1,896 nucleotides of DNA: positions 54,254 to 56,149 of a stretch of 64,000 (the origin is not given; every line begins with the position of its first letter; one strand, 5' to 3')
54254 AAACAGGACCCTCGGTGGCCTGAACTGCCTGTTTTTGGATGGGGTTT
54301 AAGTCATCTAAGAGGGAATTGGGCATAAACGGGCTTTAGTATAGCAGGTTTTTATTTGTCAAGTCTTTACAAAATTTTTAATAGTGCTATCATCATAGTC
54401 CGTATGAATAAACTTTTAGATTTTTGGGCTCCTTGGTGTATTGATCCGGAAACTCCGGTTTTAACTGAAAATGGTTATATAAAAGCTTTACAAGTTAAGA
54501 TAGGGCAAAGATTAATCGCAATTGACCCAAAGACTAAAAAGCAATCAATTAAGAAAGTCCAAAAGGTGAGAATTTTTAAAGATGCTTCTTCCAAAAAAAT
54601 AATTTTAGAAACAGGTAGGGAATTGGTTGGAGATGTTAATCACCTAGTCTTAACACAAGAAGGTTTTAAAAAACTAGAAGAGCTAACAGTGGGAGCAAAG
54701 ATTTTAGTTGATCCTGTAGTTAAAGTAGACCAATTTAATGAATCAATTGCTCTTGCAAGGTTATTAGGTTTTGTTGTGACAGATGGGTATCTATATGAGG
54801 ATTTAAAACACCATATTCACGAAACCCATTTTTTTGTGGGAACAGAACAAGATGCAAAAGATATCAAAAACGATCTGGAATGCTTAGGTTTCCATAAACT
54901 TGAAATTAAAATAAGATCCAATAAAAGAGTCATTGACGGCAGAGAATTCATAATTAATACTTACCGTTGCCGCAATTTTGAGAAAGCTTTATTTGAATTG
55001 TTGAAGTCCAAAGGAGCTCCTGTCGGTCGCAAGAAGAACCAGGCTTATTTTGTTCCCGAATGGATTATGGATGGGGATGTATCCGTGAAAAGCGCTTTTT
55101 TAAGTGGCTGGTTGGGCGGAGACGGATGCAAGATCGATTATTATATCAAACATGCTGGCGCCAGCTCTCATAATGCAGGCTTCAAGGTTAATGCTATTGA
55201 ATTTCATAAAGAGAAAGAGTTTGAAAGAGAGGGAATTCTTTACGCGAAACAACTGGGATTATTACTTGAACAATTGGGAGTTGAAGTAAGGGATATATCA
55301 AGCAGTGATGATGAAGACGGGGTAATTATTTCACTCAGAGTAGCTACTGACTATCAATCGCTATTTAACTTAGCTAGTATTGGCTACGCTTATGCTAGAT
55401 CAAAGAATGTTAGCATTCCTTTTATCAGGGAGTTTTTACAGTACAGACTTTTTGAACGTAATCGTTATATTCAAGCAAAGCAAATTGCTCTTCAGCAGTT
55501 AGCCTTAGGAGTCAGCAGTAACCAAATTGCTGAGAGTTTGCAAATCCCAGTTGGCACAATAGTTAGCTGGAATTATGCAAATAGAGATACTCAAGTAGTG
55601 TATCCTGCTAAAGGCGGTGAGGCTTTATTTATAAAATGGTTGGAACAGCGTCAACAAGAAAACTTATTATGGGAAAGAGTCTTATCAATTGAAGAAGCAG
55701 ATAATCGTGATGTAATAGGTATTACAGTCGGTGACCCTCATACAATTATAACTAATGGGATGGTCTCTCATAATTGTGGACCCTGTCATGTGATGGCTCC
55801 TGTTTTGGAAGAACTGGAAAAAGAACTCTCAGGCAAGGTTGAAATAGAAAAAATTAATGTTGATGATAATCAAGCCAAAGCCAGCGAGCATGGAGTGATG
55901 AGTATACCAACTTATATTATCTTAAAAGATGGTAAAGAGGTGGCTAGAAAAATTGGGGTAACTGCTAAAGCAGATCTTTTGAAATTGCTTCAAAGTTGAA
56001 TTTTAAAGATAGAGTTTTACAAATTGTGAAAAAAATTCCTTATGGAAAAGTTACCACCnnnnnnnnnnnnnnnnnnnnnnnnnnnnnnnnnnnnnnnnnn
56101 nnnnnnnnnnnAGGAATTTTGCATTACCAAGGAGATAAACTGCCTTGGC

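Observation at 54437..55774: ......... intein in the thioredoxin WCGPC active site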

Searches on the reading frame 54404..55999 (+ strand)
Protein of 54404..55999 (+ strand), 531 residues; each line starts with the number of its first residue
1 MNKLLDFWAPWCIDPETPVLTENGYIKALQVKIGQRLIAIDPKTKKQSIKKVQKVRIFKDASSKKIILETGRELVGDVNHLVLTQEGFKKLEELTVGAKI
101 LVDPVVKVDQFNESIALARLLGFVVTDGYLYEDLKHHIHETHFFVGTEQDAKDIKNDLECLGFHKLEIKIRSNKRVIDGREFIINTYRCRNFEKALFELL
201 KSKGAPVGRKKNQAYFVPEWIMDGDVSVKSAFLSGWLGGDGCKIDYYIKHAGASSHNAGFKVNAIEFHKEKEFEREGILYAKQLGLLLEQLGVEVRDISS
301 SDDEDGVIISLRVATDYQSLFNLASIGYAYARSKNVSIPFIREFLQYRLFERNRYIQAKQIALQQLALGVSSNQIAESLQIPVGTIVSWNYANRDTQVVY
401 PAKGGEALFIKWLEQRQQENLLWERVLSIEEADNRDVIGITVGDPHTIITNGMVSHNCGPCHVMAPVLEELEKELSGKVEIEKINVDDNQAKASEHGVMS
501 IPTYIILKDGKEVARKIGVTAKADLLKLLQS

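Call 3: search_protein_families(library=pfam, proteins=[window:54404-55999:+], max_evalue=1)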
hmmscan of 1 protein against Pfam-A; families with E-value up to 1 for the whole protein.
window:54404-55999:+ (531 aa): 11 families
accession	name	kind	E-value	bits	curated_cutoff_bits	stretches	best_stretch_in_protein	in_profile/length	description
PF00085.26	Thioredoxin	-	1.8e-18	66.9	23.5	1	455-530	27-102/103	Thioredoxin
PF14890.11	Intein_splicing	-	5.4e-09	36.5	35.8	1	33-457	19-155/155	Intein splicing domain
PF13192.12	Thioredoxin_3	-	1.2e-05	25.6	24.8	1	454-528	6-74/76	Thioredoxin domain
PF13098.12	Thioredoxin_2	-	8.6e-05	23.3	27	1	455-529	14-104/104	Thioredoxin-like domain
PF05768.20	Glrx-like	-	0.0031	18.2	26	1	456-491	8-41/77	Glutaredoxin-like domain (DUF836)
PF08534.16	Redoxin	-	0.0074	16.5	26.6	1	447-526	30-111/148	Redoxin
PF14595.12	Thioredoxin_9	-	0.015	15.6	25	1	457-517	52-114/129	Thioredoxin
PF13905.12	Thioredoxin_8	-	0.02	15.7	27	0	455-492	10-49/94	Thioredoxin-like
PF13728.12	TraF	-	0.12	12.7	23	1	454-510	137-202/224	F plasmid transfer operon protein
PF00578.27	AhpC-TSA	-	0.16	12.4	26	1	455-522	35-103/124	AhpC/TSA family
PF07591.16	PT-HINT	-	0.2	12.3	27.7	0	19-102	2-89/137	Pretoxin HINT domain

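Call 4: search_protein_families(library=ncbifam, proteins=[window:54404-55999:+], max_evalue=1)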
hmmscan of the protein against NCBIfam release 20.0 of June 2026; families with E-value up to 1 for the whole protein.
window:54404-55999:+ (531 aa): 21 families
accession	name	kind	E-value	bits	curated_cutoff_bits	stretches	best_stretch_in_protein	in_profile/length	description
NF038162.1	RtcB_rel_intein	exception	3.5e-40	137.8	1150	2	116-463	239-584/961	intein-containing RtcB family protein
NF003158.0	PRK04132.1-3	equivalog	1.5e-28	98.6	1750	2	114-459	934-1257/1437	replication factor C small subunit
TIGR01068.1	thioredoxin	equivalog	3e-26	91.5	96.8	2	457-530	25-98/101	thioredoxin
NF006898.0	PRK09381.1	equivalog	1e-17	64.5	138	1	451-529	26-104/109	thioredoxin TrxA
NF008229.0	PRK10996.1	equivalog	2e-14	53.5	125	1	456-525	62-131/141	thioredoxin TrxC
NF005852.0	PRK07773.1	equivalog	2e-10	39.6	780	2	288-457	655-826/886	replicative DNA helicase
TIGR00411.1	redox_disulf_1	equivalog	2.8e-09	36.9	92.75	1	455-529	8-78/82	MJ0307 family thioredoxin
NF006207.0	PRK08332.1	equivalog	3.4e-09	34.5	2400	2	34-156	925-1039/1684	vitamin B12-dependent ribonucleotide reductase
NF047697.1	ThioredTrxAClost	equivalog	5.3e-09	36.2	140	1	453-516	24-87/105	thioredoxin TrxA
TIGR01126.1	pdi_dom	equivalog_domain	1.5e-08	34.9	107.2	1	457-514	25-85/105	protein disulfide-isomerase domain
NF038136.1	rSAM_Rv_intein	exception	2.8e-05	23.2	700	1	11-98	75-164/574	intein-containing Rv2578c family radical SAM protein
TIGR02187.2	PDO_seleno_TRX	equivalog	3e-05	23.5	185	1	455-517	27-90/209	protein disulfide oxidoreductase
NF038098.1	GyrA_w_intein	exception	0.00014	19.9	1850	1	195-464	302-543/1232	intein-containing DNA gyrase subunit A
TIGR01130.1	ER_PDI_fam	subfamily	0.0033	17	344.25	1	458-514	30-89/476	protein disulfide-isomerase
TIGR00385.1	dsbE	subfamily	0.008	15.8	123.15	0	456-521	73-137/173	DsbE family thiol:disulfide interchange protein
TIGR01445.1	intein_Nterm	domain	0.0088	17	24.5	1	12-84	1-83/83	intein N-terminal splicing region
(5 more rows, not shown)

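Call 5: search_solved_structures(query=window:54437-55774:+, max_evalue=1, show_alignments=2)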
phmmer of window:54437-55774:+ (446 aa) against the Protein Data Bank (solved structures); distinct sequences matched with E-value up to 1: 8.
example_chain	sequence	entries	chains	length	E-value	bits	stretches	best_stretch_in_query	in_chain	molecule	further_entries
1mi8_A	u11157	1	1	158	3.5e-06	29.5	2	402-445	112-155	DnaB intein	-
6qaz_A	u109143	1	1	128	0.0024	20.2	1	409-446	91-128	cyanophage-like gp41-1 intein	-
6frg_A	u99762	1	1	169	0.0045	19.2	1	26-89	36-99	Replicative DNA helicase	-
6frh_A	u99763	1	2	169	0.0045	19.2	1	26-89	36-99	Replicative DNA helicase,Replicative DNA helicase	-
6riz_A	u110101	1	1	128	0.0073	18.6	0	409-446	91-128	gp41-1 intein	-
4o1r_A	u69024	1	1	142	0.029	16.6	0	406-446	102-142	Replicative DNA helicase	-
6fre_A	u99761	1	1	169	0.11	14.7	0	26-89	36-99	Replicative DNA helicase,Replicative DNA helicase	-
2lwy_A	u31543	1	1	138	0.41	12.8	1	6-92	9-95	BACTERIAL INTEIN-LIKE DOMAIN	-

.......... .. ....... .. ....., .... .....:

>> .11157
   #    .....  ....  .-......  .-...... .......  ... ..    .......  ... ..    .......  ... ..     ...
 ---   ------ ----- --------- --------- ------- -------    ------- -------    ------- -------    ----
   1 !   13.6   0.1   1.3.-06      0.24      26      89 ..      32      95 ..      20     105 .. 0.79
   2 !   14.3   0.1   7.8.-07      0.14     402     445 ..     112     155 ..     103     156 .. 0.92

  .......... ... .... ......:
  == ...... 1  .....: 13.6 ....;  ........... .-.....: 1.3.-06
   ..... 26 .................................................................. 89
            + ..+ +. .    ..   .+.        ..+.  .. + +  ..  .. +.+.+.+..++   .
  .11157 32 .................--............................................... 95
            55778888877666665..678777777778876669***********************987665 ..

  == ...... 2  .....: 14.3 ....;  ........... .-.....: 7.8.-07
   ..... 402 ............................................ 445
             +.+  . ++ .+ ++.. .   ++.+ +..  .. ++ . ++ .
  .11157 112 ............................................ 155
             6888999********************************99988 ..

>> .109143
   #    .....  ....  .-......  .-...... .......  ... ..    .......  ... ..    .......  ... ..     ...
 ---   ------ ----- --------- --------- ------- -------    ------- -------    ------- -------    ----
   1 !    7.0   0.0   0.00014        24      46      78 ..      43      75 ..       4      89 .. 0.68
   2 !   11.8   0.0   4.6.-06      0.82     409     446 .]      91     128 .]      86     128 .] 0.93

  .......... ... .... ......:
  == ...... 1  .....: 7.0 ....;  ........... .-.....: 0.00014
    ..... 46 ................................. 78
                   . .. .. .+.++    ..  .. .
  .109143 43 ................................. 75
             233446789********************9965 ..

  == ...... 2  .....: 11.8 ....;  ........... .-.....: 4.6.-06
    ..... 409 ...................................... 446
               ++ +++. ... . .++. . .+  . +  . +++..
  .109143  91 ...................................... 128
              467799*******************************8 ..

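Call 6: find_homologous_proteins(query=window:54404-55999:+, max_evalue=0.001)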
Query window:54404-55999:+ (531 aa): 85 proteins with E <= 0.001 among 8000 candidates.
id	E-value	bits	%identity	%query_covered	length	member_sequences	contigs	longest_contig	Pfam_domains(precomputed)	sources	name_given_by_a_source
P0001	0.0e+0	1193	100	100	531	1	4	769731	PF13192.13,PF00085.27,PF14890.12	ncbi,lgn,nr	ncbi:hypothetical protein HYU45_01280 [Candidatus Daviesbacteria bacterium]|nr:hypothetical protein 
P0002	2.3e-287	972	79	100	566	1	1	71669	PF13192.13,PF00085.27,PF14890.12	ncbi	-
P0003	5.4e-284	961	77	100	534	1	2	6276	PF13192.13,PF00085.27,PF14890.12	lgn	-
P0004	6.7e-282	954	76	100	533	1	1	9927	PF00085.27,PF14890.12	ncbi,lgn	-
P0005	5.9e-279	944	76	100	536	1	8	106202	PF13192.13,PF00085.27,PF13905.13,PF14890.12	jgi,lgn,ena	-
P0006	2.3e-278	942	77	100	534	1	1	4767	PF13192.13,PF00085.27,PF14890.12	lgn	-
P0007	1.4e-275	933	75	100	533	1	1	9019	PF13192.13,PF00085.27,PF13905.13,PF14890.12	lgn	-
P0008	2.0e-271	919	75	100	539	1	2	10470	PF13192.13,PF00085.27,PF13905.13,PF14890.12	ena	-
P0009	1.3e-269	913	76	99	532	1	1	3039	PF00085.27,PF14890.12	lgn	-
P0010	1.6e-269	913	74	99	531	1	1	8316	PF13192.13,PF00085.27,PF14890.12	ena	-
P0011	6.2e-269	911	74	100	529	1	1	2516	PF13192.13,PF00085.27,PF14890.12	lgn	-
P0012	9.1e-268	907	73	100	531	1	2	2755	PF13192.13,PF00085.27,PF14890.12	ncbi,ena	-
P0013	1.2e-265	900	71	100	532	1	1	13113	PF13192.13,PF00085.27,PF13098.14,PF14890.12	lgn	-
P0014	1.7e-264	896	72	99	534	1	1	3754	PF13192.13,PF00085.27,PF14890.12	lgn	-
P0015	6.5e-262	888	72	99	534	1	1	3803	PF00085.27,PF14890.12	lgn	-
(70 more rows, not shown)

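Call 23: predict_structure(alignment_id=A1)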
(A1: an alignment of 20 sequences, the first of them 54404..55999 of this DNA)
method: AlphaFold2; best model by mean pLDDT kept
length: 531 residues; sequences in the alignment: 20
mean_pLDDT: 86.2   pTM: 0.78
mean pLDDT of the five models: 86.2, 85.5, 85.1, 84.8, 84.5
residues with pLDDT >= 90: 264; 70-90: 215; 50-70: 43; < 50: 9
segments of 3 or more residues with pLDDT < 50: 401-404, 459-462
pLDDT, mean of each block of 10 residues (from residue 1): 75 83 87 88 85 79 90 87 83 90 75 91 94 93 94 94 94 86 90 96 94 94 95 93 87 69 93 96 97 96 92 93 94 91 92 87 92 88 85 70 61 90 93 84 77 73 66 84 73 73 82 80 83 79
secondary structure, 60 per line:
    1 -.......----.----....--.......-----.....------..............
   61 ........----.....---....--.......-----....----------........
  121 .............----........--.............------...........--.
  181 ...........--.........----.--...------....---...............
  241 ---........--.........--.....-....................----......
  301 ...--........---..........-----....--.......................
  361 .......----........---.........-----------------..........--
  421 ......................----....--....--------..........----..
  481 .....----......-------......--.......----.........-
elements in order: E2-8 E18-21 E24-27 E36-40 E47-68 E73-77 E81-84 E87-90 E99-102 H113-127 E128-133 E138-145 H148-160 E167-177 E180-191 H194-202 H219-222 H226-240 E244-251 E254-262 E265-269 H271-290 E295-303 E306-313 H317-326 H332-335 H338-367 H372-379 H383-391 H409-416 E421-442 E447-450 E453-456 H465-474 E479-485 H490-495 E503-508 E511-517 H522-530

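Call 24: search_protein_representatives(protein=window:54437-55774:+)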
Query: 446 residues. Proteins with E-value up to 0.001 (for the whole library): 584; up to 1e-10: 255; up to 1e-30: 27. The best 150 are listed.
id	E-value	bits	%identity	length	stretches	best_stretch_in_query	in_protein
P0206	1.7e-85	304.1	76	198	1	1-182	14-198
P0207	2.3e-78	280.6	60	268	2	105-219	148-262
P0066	1.8e-66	241.4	41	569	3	103-344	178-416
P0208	3.8e-65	237.0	37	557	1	1-446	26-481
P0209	1.0e-53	199.3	34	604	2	104-446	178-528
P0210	3.7e-52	194.2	37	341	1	1-291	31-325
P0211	4.3e-51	190.7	29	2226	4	106-446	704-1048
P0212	9.6e-50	186.2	28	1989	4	52-446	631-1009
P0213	1.4e-47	179.1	28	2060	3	54-446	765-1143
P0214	3.0e-47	178.0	29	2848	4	105-446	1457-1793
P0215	4.9e-46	174.0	35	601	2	101-446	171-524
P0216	7.8e-45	170.0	32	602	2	106-446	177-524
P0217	3.1e-44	168.1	32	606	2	96-446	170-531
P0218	7.2e-43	163.6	37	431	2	101-347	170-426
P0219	6.3e-42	160.5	29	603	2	105-446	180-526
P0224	4.4e-37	144.5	29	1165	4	105-373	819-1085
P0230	2.4e-31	125.6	26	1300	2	54-446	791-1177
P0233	5.1e-30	121.2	27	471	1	1-446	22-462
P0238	2.7e-27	112.3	27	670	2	62-446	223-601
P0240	3.9e-27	111.7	28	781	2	50-446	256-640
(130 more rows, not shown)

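Call 26: search_protein_families(library=pfam, proteins=[P0208, P0211, P0212, P0224, P0230, P0233, P0238, P0240], max_evalue=0.00001)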
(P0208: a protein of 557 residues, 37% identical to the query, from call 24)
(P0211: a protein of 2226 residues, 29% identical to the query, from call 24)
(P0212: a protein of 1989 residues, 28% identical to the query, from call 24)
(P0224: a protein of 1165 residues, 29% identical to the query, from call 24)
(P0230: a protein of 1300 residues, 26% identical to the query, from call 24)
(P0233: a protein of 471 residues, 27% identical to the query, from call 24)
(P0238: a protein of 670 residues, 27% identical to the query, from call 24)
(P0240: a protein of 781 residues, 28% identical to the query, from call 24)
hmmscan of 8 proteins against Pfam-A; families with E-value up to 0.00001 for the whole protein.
P0208 (557 aa): 2 families
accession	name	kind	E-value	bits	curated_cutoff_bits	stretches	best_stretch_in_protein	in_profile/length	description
PF00085.26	Thioredoxin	-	1.2e-27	96.4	23.5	1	480-554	28-102/103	Thioredoxin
PF14890.11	Intein_splicing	-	9.2e-11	42.2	35.8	1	33-481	2-155/155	Intein splicing domain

P0211 (2226 aa): 6 families
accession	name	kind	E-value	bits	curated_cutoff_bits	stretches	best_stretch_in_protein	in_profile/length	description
PF00562.33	RNA_pol_Rpb2_6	-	1.4e-104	350.7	23.4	1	1795-2143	16-373/373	RNA polymerase Rpb2, domain 6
PF04563.20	RNA_pol_Rpb2_1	-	1.3e-27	97.1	28.2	1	90-466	42-197/203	RNA polymerase beta subunit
PF14890.11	Intein_splicing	-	7.9e-22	78.2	35.8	2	1316-1798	10-155/155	Intein splicing domain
PF04565.21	RNA_pol_Rpb2_3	-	6.3e-14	52.3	21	1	496-547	2-56/68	RNA polymerase Rpb2, domain 3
PF01079.26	Hint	-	1.2e-08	35.3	29.7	0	547-620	13-84/213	Hint module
PF07591.16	PT-HINT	-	7.9e-06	26.6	27.7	0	1316-1389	9-82/137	Pretoxin HINT domain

P0212 (1989 aa): 8 families
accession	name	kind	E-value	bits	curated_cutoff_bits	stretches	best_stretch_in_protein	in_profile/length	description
PF00562.33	RNA_pol_Rpb2_6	-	1.4e-55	189.4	23.4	1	1706-1956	9-266/373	RNA polymerase Rpb2, domain 6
PF04563.20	RNA_pol_Rpb2_1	-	3.4e-39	134.9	28.2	1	44-453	1-202/203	RNA polymerase beta subunit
PF14890.11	Intein_splicing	-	7.7e-23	81.4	35.8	2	1229-1708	5-155/155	Intein splicing domain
PF04566.18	RNA_pol_Rpb2_4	-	1.1e-20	73.9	28.7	1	1066-1127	1-62/62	RNA polymerase Rpb2, domain 4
PF04561.19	RNA_pol_Rpb2_2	-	6.4e-16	59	21.7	1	230-404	31-188/190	RNA polymerase Rpb2, domain 2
PF07591.16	PT-HINT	-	6.5e-10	39.8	27.7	0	1233-1309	9-88/137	Pretoxin HINT domain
PF04565.21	RNA_pol_Rpb2_3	-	2.8e-09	37.4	21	1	477-529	2-56/68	RNA polymerase Rpb2, domain 3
PF04567.22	RNA_pol_Rpb2_5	-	3.2e-06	28.3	21.1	1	1152-1199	1-66/66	RNA polymerase Rpb2, domain 5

P0224 (1165 aa): 6 families
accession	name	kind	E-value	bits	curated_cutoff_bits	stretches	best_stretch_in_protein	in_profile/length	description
PF14890.11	Intein_splicing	-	6.5e-28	97.9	35.8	2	674-1158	2-152/155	Intein splicing domain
PF04566.18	RNA_pol_Rpb2_4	-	4.8e-17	62.3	28.7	1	43-103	1-61/62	RNA polymerase Rpb2, domain 4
PF01079.26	Hint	-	2.3e-14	53.9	29.7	1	662-751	9-99/213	Hint module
PF07591.16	PT-HINT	-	1.1e-13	52.1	27.7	1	680-755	8-86/137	Pretoxin HINT domain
PF05203.21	Hom_end_hint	-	3e-11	44.2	32.1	0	666-694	1-29/228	Hom_end-associated Hint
PF14623.11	Vint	-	2.8e-08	34.2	27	0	666-745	2-71/166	Hint-domain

P0230 (1300 aa): 2 families
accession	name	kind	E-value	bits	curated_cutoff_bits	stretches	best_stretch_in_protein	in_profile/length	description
PF14890.11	Intein_splicing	-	1.4e-47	161.8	35.8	2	69-493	1-155/155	Intein splicing domain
PF14528.11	LAGLIDADG_3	-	2.3e-26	92.3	22.5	1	287-367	4-82/82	LAGLIDADG-like domain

P0233 (471 aa): 3 families
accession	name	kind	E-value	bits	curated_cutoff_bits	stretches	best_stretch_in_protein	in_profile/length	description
PF14890.11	Intein_splicing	-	2.2e-12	47.5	35.8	1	38-462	12-155/155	Intein splicing domain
PF04565.21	RNA_pol_Rpb2_3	-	9.2e-07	29.4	21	1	2-22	36-56/68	RNA polymerase Rpb2, domain 3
PF07591.16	PT-HINT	-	9.9e-06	26.3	27.7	0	28-111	1-89/137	Pretoxin HINT domain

P0238 (670 aa): 2 families
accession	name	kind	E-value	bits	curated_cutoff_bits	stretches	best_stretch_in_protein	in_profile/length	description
PF04565.21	RNA_pol_Rpb2_3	-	4.9e-25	87.9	21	2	62-105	1-47/68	RNA polymerase Rpb2, domain 3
PF14890.11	Intein_splicing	-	1e-13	51.8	35.8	1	113-601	4-155/155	Intein splicing domain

P0240 (781 aa): 7 families
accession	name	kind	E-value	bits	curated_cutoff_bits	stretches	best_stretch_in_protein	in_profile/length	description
PF14890.11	Intein_splicing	-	2.8e-20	73.1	35.8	1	117-640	5-155/155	Intein splicing domain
PF13649.12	Methyltransf_25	-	3.2e-14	53.8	27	1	41-112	1-74/97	Methyltransferase domain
PF08241.18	Methyltransf_11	-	1e-10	42.5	21.2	1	42-108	1-67/95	Methyltransferase domain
PF13847.12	Methyltransf_31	-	7.3e-10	39.1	27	1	37-155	3-113/145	Methyltransferase domain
PF13489.12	Methyltransf_23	-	1.5e-09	38.2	27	1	32-107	17-87/164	Methyltransferase domain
PF05175.20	MTS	-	3.3e-09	37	23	1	37-105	31-102/170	Methyltransferase small domain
PF08242.18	Methyltransf_12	-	7.9e-08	33.4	30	1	42-108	1-72/98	Methyltransferase domain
